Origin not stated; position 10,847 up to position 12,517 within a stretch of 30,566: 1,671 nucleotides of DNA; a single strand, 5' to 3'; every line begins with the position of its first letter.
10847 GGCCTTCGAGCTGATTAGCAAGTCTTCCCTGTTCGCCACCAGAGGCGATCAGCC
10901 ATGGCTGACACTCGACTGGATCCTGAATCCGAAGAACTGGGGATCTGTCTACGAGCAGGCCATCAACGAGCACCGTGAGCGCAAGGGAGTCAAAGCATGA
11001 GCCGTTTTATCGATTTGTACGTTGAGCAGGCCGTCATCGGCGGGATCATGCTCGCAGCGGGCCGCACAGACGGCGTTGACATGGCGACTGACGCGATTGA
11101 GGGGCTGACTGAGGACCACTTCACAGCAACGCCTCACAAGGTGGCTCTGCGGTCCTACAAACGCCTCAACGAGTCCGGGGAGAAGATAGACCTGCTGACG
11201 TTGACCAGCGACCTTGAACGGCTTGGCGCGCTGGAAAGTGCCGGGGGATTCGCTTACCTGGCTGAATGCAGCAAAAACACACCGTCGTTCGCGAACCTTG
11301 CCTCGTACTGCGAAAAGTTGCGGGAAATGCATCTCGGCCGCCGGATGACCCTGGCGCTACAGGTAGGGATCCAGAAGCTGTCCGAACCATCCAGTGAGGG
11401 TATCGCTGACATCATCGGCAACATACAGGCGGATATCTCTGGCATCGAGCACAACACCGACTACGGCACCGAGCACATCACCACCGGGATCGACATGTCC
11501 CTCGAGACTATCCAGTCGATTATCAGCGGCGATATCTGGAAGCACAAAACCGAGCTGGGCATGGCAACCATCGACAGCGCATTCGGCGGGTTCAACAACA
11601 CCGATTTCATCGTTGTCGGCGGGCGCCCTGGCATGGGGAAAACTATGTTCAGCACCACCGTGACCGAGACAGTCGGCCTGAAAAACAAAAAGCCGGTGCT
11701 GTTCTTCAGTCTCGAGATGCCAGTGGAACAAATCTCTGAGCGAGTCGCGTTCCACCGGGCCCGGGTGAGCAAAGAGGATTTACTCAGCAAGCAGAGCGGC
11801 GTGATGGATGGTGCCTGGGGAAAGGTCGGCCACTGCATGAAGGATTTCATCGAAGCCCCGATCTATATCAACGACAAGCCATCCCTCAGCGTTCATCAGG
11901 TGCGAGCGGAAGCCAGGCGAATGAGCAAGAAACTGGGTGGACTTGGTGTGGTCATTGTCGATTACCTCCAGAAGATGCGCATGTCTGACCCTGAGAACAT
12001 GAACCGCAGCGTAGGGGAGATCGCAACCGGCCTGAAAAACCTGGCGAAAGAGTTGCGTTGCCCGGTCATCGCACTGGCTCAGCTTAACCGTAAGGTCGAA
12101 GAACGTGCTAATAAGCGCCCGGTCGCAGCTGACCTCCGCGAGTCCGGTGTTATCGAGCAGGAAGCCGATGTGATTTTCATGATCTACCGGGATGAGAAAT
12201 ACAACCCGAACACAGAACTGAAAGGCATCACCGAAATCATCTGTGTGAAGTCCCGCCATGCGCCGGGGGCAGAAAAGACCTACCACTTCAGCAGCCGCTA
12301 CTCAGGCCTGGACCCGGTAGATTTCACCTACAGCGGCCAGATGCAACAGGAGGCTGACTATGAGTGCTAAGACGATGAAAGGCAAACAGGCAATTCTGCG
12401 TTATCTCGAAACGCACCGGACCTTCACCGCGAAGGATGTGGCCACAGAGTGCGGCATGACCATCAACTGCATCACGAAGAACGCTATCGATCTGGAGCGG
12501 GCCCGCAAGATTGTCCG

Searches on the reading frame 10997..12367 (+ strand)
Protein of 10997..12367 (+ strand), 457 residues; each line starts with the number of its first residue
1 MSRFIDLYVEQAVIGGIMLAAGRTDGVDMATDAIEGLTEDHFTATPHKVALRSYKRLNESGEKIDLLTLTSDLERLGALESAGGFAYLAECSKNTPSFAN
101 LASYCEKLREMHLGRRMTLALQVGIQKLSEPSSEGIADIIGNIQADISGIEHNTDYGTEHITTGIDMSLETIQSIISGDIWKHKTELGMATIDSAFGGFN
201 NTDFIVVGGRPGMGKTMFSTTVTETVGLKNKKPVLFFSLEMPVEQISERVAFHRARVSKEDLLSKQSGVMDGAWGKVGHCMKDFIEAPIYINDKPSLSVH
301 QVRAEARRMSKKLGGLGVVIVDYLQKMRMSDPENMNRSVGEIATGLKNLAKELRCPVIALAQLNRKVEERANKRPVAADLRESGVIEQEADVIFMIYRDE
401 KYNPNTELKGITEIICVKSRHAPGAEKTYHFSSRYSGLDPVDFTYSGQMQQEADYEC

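Call 3: search_protein_families(library=pfam, proteins=[window:10997-12367:+], max_evalue=0.01)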
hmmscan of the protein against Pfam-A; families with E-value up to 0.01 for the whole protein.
window:10997-12367:+ (457 aa): 5 families
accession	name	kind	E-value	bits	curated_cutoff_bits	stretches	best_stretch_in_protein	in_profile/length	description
PF03796.21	DnaB_C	-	2e-76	257.2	27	1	188-435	5-250/255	DnaB-like helicase C terminal domain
PF00772.26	DnaB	-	1.4e-17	64.1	23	1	7-110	6-103/103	DnaB-like helicase N terminal domain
PF13481.12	AAA_25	-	2e-10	41.1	27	1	202-363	33-190/195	AAA domain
PF06745.19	ATPase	-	7.3e-06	26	26.6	1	188-362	4-163/231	KaiC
PF07088.17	GvpD_P-loop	-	0.0034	17.7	24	1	203-287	11-78/189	GvpD gas vesicle protein, P-loop domain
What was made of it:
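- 10997..12370 (+): DnaB-family replicative helicase gene, overlapping the initiator's stop codon (ATGA). Pfam DnaB_C at E 2e-76 and DnaB N-terminal domain at E 1.4e-17 (call 3).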
